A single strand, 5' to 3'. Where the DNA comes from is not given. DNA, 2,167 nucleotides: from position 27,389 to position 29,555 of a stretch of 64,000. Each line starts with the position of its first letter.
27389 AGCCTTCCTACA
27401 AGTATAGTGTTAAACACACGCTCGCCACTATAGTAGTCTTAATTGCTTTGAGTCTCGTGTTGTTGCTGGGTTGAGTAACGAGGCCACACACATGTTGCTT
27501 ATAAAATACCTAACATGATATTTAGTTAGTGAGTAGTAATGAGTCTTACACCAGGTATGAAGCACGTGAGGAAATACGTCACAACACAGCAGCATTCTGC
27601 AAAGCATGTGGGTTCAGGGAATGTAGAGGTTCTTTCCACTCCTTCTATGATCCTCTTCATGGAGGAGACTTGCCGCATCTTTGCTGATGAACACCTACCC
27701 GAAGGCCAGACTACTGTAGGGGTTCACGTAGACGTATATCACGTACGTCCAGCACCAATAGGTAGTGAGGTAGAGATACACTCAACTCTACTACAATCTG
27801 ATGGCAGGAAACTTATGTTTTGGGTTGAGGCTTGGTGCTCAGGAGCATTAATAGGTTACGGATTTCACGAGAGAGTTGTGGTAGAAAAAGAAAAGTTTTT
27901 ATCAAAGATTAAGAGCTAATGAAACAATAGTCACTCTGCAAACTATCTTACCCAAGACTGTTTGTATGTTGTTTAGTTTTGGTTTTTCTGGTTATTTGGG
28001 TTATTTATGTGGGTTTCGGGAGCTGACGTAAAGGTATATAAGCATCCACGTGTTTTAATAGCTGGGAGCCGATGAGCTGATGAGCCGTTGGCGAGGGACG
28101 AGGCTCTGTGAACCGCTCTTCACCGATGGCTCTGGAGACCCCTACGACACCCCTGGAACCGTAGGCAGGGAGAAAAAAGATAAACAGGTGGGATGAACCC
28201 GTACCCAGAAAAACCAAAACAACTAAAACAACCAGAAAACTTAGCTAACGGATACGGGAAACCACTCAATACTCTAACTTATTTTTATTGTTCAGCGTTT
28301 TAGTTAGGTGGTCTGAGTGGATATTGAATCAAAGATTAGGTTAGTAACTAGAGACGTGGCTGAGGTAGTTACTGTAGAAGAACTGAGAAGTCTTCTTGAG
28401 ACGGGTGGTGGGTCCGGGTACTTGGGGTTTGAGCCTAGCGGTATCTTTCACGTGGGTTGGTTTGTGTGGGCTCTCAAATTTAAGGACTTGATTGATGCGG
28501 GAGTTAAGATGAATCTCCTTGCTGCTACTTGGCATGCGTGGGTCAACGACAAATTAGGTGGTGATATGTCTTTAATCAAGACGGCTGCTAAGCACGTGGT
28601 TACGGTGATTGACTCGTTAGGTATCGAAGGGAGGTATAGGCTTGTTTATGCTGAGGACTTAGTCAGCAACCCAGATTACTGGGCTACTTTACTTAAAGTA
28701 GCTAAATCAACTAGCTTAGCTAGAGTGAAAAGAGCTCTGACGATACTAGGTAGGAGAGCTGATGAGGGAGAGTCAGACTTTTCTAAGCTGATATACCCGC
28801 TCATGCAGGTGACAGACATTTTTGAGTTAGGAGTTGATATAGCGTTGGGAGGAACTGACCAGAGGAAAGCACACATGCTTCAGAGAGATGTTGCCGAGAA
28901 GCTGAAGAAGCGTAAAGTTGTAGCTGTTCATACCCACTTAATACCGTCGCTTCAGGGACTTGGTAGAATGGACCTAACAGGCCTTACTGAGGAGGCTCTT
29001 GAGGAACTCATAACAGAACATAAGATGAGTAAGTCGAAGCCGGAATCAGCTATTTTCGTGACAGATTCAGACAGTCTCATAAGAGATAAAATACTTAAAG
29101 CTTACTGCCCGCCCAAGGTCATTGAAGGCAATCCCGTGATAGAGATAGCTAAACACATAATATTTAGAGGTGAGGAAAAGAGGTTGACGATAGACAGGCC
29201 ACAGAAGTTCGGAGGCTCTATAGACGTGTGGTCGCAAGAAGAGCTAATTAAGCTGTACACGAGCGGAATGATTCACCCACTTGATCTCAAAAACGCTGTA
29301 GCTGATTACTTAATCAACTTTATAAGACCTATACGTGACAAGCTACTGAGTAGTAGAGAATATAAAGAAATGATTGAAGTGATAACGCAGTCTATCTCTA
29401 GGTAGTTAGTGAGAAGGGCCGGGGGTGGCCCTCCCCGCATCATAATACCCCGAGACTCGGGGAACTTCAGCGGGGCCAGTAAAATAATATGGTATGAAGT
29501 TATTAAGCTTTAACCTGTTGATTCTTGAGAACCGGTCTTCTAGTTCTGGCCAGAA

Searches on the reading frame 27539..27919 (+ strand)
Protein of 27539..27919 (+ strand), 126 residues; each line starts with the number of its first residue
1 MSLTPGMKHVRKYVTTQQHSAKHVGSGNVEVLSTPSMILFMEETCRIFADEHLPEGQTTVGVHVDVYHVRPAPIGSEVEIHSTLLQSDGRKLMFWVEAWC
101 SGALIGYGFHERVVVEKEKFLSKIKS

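Call 12: search_protein_families(library=pfam, proteins=[window:27539-27919:+])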
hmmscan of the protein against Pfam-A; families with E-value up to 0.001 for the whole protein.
window:27539-27919:+ (126 aa): 2 families
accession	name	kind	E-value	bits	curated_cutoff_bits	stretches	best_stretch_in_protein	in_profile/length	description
PF22636.2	FlK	-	6.7e-32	110.1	27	1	16-118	2-103/103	Fluoroacetyl-CoA-specific thioesterase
PF03061.28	4HBT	-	7.7e-06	26.6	20.6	1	39-101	11-73/79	Thioesterase superfamily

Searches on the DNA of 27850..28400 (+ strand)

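Call 7: search_rna_families(source=window, start=27850, end=28400, threshold=evalue, max_evalue=10, show_alignments=4)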
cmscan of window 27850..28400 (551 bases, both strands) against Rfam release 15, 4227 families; matches with E-value up to 10: 2.
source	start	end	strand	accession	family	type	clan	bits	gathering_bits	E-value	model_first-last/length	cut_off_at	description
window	28270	28305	-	RF01377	CRISPR-DR64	Gene; CRISPR;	CL00015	15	40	9.9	1-37/37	no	CRISPR RNA direct repeat element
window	28150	28187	+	RF01100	PK-BYV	Cis-reg;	-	12.5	50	9.3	1-40/40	no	3'-terminal pseudoknot in BYV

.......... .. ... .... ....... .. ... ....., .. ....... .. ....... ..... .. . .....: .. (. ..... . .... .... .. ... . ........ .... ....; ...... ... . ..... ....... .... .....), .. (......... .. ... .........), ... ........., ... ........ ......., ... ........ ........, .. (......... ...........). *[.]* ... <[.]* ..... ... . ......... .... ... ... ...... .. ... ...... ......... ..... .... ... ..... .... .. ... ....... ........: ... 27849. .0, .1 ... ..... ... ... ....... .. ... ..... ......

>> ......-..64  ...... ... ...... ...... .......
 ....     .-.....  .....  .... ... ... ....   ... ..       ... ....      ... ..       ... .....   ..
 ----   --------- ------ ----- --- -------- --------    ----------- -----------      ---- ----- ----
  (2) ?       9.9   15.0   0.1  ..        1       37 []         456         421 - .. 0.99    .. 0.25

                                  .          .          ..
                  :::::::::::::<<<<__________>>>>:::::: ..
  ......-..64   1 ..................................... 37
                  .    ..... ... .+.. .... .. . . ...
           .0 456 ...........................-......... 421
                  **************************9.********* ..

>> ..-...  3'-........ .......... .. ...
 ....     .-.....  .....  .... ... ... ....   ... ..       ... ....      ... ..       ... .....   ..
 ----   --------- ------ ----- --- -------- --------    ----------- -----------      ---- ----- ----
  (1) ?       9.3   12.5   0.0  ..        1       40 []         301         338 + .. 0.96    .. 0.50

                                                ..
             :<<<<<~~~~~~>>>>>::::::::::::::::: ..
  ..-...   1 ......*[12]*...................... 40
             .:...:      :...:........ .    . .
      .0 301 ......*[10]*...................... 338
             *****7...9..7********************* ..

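Call 94: build_rna_model(alignment_id=A5, structure=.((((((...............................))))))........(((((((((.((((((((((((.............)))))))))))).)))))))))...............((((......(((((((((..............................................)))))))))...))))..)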
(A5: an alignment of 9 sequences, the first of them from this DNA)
Model R1 built from alignment A5 (9 sequences, 207 columns); structure: as given.
model positions 203; base pairs 40; branch points 2; effective number of sequences 1.2; information 0.59 bits per position. Calibrated on 0.2 Mb of random sequence (short: E-values are rough).
structure used (alignment columns):
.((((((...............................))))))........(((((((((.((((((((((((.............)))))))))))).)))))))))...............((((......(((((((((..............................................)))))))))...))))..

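Call 95: search_with_rna_model(model_id=R1, sources=[window, L006, L007, L008, L009, L010, L011, L013, L014, L015, L016, L017, L019, L020, L023, L001, L029, L030], max_evalue=1, make_alignment=true)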
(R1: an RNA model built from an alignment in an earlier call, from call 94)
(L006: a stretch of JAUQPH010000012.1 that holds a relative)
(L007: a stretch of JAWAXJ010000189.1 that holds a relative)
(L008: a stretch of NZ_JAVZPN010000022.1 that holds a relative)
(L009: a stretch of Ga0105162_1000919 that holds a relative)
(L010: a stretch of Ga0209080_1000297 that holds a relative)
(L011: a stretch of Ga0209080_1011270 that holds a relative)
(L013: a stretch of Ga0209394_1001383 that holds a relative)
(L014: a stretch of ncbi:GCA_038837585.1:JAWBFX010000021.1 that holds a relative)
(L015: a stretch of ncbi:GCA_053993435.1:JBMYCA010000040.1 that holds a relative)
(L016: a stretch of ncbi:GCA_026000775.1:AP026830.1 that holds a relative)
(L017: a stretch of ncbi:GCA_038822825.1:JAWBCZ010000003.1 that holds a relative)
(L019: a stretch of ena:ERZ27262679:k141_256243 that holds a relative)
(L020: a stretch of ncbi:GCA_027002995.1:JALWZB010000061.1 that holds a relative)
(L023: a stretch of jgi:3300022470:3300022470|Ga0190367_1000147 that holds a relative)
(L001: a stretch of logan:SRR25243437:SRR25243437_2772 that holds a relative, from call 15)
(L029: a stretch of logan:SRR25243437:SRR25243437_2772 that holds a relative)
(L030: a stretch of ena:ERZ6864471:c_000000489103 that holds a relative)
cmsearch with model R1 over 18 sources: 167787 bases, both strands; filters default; matches with E-value up to 1: 19.
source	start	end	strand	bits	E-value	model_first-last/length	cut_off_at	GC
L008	594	797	-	244.5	9.4e-73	1-203/203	no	0.58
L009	9689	9893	-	242.8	3.2e-72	1-203/203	no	0.55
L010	3303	3507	-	235.7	4.4e-70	1-203/203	no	0.55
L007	401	596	-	234.7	8.9e-70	1-203/203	no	0.57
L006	3851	4053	+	232.7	3.8e-69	1-203/203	no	0.59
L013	2456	2652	+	229.4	3.9e-68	1-203/203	no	0.57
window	28064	28267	+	227.5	1.5e-67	1-203/203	no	0.53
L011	692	877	+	200.7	2.2e-59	1-203/203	no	0.56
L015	1636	1828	-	174.6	2.1e-51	1-203/203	no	0.56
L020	802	1010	-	66.4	2.3e-18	1-203/203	no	0.58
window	46888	47099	+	65.6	3.8e-18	1-203/203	no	0.52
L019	802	1010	-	64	1.2e-17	1-203/203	no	0.57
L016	1659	1809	-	59.2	3.5e-16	1-203/203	no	0.63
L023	2340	2504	+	44.2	1.4e-11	1-203/203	no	0.57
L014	1609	1819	-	29.4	4.6e-07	1-203/203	no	0.57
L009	9786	9841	+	19.8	0.00037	53-108/203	no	0.64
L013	2508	2564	-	19.7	0.00041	53-108/203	no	0.7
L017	805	1013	-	18.1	0.0012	1-203/203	no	0.59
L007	489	544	+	14.6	0.014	53-108/203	no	0.66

Alignment A8: 19 matches aligned to the model, 262 columns, each read 5' to 3' on its own strand. Consensus structure (alignment columns), stored with it:
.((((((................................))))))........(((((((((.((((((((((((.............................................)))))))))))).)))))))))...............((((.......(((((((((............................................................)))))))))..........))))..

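Call 97: search_with_rna_model(model_id=R1, sources=[L023, L024, L025, L026, L027, L028], max_evalue=1, show_alignments=1)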
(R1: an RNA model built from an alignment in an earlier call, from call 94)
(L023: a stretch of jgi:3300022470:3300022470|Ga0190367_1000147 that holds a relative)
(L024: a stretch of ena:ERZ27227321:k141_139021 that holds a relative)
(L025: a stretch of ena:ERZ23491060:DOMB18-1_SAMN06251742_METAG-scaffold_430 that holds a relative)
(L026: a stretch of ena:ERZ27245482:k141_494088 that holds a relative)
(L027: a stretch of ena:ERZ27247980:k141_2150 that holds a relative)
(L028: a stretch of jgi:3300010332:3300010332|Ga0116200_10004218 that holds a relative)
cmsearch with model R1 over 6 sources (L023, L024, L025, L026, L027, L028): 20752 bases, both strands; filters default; matches with E-value up to 1: 6.
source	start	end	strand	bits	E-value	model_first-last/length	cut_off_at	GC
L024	2340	2504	+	46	4.8e-13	1-203/203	no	0.58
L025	2340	2504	+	46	4.8e-13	1-203/203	no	0.58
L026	2340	2504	+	46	4.8e-13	1-203/203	no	0.58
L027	2340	2504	+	46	4.8e-13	1-203/203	no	0.58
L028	2340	2504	+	46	4.8e-13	1-203/203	no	0.58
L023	2340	2504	+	44.2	1.7e-12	1-203/203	no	0.57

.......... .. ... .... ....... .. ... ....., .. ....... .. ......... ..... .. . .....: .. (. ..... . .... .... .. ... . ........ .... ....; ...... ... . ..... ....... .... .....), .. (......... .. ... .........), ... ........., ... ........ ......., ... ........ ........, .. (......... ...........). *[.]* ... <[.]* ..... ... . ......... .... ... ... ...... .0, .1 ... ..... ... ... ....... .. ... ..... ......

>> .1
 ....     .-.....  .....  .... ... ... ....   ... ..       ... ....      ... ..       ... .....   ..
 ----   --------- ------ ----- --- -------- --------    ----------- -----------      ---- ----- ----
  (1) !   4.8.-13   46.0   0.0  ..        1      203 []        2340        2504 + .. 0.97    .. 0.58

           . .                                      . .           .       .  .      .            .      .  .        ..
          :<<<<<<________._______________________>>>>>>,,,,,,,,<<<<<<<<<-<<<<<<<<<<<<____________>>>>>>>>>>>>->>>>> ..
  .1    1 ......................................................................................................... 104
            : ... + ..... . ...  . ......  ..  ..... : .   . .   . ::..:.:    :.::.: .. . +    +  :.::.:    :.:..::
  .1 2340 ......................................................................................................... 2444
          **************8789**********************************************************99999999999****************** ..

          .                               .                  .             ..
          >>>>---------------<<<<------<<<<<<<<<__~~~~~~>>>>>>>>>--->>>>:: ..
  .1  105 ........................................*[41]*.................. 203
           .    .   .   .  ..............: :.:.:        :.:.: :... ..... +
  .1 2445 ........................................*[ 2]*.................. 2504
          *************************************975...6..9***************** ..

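Call 98: search_with_rna_model(model_id=R1, sources=[window, L006, L008, L010, L011, L015, L014, L017, L016, L019, L020, L023, L024], max_evalue=0.01, make_alignment=true)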
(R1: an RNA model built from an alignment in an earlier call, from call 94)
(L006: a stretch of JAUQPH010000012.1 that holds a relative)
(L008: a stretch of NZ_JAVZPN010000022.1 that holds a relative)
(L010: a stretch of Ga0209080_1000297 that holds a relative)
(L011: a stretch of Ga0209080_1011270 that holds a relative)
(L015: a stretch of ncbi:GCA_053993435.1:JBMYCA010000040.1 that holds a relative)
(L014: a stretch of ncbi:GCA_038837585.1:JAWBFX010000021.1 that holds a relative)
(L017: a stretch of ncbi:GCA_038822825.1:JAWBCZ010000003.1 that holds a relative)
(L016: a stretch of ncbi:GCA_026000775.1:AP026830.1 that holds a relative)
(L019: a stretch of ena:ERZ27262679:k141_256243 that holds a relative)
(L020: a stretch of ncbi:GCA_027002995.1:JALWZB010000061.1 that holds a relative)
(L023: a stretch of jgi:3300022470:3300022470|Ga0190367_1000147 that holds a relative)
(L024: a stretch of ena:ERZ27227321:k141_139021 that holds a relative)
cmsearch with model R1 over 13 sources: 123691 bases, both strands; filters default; matches with E-value up to 0.01: 14.
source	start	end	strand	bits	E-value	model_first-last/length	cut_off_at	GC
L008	594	797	-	244.5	6.9e-73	1-203/203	no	0.58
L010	3303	3507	-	235.7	3.3e-70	1-203/203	no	0.55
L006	3851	4053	+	232.7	2.8e-69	1-203/203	no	0.59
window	28064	28267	+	227.5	1.1e-67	1-203/203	no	0.53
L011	692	877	+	200.7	1.6e-59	1-203/203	no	0.56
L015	1636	1828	-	174.6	1.5e-51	1-203/203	no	0.56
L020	802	1010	-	66.4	1.7e-18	1-203/203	no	0.58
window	46888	47099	+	65.6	2.8e-18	1-203/203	no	0.52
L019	802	1010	-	64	9e-18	1-203/203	no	0.57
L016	1659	1809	-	59.2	2.6e-16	1-203/203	no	0.63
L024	2340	2504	+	46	2.9e-12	1-203/203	no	0.58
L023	2340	2504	+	44.2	1e-11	1-203/203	no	0.57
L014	1609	1819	-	29.4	3.4e-07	1-203/203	no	0.57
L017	805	1013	-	18.1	0.0009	1-203/203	no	0.59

Alignment A9: 14 matches aligned to the model, 262 columns, each read 5' to 3' on its own strand. Consensus structure (alignment columns), stored with it:
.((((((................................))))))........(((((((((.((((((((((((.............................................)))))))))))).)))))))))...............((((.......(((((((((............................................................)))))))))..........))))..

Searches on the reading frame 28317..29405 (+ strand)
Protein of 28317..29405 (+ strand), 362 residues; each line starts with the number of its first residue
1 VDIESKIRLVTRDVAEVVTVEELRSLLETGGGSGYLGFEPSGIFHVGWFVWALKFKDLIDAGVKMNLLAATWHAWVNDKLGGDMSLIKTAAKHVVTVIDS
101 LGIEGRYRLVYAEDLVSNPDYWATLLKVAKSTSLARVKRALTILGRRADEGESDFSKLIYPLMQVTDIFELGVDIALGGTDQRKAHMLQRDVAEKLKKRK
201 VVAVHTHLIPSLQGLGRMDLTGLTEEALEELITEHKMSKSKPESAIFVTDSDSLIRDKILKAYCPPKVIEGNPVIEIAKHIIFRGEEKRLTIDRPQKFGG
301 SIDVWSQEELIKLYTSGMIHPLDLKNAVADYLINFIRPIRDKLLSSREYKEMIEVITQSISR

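Call 12: search_protein_families(library=pfam, proteins=[window:28317-29405:+])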
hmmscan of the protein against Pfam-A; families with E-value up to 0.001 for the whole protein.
window:28317-29405:+ (362 aa): 1 family
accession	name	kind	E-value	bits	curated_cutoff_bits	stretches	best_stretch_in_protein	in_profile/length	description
PF00579.31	tRNA-synt_1b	-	1.9e-37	129.6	21.1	1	35-335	9-290/292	tRNA synthetases class I (W and Y)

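Call 14: find_homologous_proteins(query=window:28317-29405:+, max_evalue=1e-40)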
Query window:28317-29405:+ (362 aa): 4881 proteins with E <= 1e-40 among 8000 candidates; the best 120 are listed.
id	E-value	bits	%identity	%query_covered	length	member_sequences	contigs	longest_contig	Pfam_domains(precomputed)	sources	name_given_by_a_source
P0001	1.8e-233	792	100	100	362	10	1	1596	PF00579.32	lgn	-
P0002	5.9e-215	731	89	100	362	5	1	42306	PF00579.32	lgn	-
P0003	6.1e-215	731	88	100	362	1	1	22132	PF00579.32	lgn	-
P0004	1.8e-214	729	89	100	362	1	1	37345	PF00579.32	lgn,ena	-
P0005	5.1e-212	721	88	100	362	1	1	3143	PF00579.32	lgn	-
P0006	1.2e-210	717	86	100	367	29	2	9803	PF00579.32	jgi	-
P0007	4.4e-206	702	85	100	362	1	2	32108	PF00579.32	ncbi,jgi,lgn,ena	-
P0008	4.6e-197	672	80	100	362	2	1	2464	PF00579.32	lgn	-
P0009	2.4e-194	663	78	100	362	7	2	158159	PF00579.32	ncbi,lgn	ncbi:MAG: tyrosine--tRNA ligase [Zestosphaera sp.]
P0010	7.1e-194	662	86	93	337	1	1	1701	PF00579.32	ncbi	ncbi:MAG: tyrosine--tRNA ligase, partial [Thermoprotei archaeon]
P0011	3.3e-193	659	78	100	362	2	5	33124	PF00579.32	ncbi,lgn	ncbi:MAG: tyrosine--tRNA ligase [Zestosphaera sp.]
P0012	1.4e-178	611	72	100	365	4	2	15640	PF00579.32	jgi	-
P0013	1.8e-166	571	70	100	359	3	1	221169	PF00579.32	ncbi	-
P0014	4.6e-162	557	69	100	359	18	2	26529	PF00579.32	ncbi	-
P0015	2.5e-158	545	67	99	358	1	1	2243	PF00579.32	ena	-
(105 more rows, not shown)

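Call 15: find_encoding_contigs(protein=P0002, flank=3000, max_places=2)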
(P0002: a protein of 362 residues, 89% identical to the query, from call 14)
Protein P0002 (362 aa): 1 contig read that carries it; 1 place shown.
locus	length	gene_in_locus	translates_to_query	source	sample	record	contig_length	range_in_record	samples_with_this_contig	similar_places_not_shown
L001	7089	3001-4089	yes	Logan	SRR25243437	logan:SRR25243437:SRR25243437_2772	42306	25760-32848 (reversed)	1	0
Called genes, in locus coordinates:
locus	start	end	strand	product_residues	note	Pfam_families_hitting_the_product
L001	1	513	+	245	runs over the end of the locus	PF07155:ECF-ribofla_trS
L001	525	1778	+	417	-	PF00437:T2SSE (faint), PF02367:TsaE (faint), PF02463:SMC_N (faint), PF03193:RsgA_GTPase (faint), PF03215:Rad17 (faint), PF00005:ABC_tran, PF00005:ABC_tran, PF13304:AAA_21 (weak), +10 more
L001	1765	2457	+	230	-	-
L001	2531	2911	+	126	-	PF22636:FlK, PF03061:4HBT (weak)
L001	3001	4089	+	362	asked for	PF00579:tRNA-synt_1b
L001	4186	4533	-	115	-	PF07878:RHH_5 (weak)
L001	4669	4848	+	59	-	PF01402:RHH_1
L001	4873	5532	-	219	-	PF13483:Lactamase_B_3, PF12706:Lactamase_B_2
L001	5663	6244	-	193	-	PF00156:Pribosyltran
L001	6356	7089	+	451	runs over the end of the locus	PF02629:CoA_binding, PF13380:CoA_binding_2, PF13607:Succ_CoA_lig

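Call 16: find_encoding_contigs(protein=P0007, flank=3000, max_places=2)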
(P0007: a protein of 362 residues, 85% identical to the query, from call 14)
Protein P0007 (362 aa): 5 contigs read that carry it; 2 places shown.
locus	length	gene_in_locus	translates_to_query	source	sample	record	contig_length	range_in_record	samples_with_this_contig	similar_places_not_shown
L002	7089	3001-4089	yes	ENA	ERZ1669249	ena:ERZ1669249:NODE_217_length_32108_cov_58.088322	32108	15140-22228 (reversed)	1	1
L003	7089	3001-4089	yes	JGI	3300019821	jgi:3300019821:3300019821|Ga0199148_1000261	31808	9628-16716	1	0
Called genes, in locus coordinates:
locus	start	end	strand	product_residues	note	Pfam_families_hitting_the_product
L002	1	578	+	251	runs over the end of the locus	PF07155:ECF-ribofla_trS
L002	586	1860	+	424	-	PF00437:T2SSE (faint), PF00931:NB-ARC (faint), PF02367:TsaE (faint), PF02463:SMC_N (faint), PF03193:RsgA_GTPase (faint), PF00005:ABC_tran, PF00005:ABC_tran, PF13304:AAA_21 (weak), +17 more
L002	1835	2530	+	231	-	-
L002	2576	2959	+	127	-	PF22636:FlK, PF03061:4HBT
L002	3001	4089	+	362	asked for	PF00579:tRNA-synt_1b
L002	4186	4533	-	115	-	PF07878:RHH_5 (weak)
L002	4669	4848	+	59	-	PF01402:RHH_1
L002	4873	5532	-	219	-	PF13483:Lactamase_B_3, PF12706:Lactamase_B_2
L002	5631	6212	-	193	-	PF00156:Pribosyltran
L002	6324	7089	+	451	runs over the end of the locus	PF02629:CoA_binding, PF13380:CoA_binding_2, PF13607:Succ_CoA_lig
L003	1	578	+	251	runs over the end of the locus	PF07155:ECF-ribofla_trS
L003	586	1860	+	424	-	PF00931:NB-ARC (faint), PF02367:TsaE (faint), PF02463:SMC_N (faint), PF03193:RsgA_GTPase (faint), PF03215:Rad17 (faint), PF00005:ABC_tran, PF00005:ABC_tran, PF13304:AAA_21 (weak), +17 more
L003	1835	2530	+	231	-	-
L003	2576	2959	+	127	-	PF22636:FlK, PF03061:4HBT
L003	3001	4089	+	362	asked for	PF00579:tRNA-synt_1b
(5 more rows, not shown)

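Call 17: find_encoding_contigs(protein=P0009, flank=3000, max_places=2)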
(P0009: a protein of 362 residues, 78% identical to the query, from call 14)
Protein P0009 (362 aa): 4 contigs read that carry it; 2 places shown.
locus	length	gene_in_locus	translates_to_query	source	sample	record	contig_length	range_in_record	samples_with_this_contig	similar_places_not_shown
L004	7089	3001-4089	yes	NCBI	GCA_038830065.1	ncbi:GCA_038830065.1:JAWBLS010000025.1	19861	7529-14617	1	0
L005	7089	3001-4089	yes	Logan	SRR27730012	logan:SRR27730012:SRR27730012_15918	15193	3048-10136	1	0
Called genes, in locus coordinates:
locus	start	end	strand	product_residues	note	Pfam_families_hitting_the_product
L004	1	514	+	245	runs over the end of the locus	PF07155:ECF-ribofla_trS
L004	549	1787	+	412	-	PF00005:ABC_tran, PF02463:SMC_N (faint), PF03193:RsgA_GTPase (faint), PF06414:Zeta_toxin (faint), PF13191:AAA_16 (faint), PF13555:AAA_29 (weak), PF13304:AAA_21, PF00005:ABC_tran, +11 more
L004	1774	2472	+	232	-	-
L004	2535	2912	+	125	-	PF22636:FlK, PF03061:4HBT (weak)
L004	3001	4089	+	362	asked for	PF00579:tRNA-synt_1b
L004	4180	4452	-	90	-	-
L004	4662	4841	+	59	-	PF01402:RHH_1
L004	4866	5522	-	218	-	PF13483:Lactamase_B_3, PF12706:Lactamase_B_2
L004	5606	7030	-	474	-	PF02386:TrkH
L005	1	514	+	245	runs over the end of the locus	PF07155:ECF-ribofla_trS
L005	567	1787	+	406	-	PF00005:ABC_tran, PF02463:SMC_N (faint), PF03193:RsgA_GTPase (faint), PF05729:NACHT (faint), PF13173:AAA_14 (faint), PF13555:AAA_29 (weak), PF13304:AAA_21, PF00005:ABC_tran, +10 more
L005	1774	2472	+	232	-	-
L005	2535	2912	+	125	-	PF22636:FlK, PF03061:4HBT (weak)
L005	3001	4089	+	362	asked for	PF00579:tRNA-synt_1b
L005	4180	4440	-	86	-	-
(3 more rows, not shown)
